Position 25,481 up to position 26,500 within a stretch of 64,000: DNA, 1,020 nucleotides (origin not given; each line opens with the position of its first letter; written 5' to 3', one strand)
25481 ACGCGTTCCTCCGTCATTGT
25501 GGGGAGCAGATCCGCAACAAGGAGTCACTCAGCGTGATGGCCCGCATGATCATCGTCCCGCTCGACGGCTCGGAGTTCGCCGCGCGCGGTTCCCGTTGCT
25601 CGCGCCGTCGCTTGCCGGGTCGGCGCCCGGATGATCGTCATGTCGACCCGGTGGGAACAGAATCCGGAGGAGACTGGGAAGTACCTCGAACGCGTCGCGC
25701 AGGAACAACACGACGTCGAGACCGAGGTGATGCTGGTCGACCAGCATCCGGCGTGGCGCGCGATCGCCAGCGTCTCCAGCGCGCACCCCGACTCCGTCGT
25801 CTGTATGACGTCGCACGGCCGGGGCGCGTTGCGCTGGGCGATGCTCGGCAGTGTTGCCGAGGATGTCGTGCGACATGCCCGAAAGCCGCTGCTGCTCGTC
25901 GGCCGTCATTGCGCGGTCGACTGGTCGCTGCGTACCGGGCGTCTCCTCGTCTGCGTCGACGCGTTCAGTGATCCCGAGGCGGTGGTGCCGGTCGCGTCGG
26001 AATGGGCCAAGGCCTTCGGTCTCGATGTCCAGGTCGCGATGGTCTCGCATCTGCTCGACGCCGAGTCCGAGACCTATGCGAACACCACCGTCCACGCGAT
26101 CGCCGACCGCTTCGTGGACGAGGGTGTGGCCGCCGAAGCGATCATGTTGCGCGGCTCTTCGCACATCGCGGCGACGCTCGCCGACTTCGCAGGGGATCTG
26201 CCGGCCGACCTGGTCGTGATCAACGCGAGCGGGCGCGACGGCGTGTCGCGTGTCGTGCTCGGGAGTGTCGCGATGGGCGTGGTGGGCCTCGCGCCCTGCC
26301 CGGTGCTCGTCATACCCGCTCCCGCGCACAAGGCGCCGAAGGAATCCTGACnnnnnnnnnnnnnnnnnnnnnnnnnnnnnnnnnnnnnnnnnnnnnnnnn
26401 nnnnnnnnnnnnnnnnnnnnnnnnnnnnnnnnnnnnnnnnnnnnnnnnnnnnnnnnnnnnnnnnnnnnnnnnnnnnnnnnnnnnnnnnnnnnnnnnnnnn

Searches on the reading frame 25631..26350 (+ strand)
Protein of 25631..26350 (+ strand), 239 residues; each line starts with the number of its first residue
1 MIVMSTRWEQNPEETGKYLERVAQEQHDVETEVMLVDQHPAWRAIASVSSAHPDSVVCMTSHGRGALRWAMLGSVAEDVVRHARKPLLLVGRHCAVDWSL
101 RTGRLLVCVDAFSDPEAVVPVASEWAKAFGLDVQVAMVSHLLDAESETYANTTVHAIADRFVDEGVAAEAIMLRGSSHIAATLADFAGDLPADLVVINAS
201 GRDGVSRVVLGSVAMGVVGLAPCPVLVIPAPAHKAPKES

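Call 60: search_protein_families(library=pfam, proteins=[window:25631-26350:+], max_evalue=1)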
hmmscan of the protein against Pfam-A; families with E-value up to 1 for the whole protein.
window:25631-26350:+ (239 aa): 2 families
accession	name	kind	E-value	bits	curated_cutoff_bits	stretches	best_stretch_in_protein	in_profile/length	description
PF00582.32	Usp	-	5.8e-26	92.2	24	2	104-229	4-141/141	Universal stress protein family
PF13478.12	XdhC_C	-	0.018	16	29.7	0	18-63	9-54/125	XdhC Rossmann domain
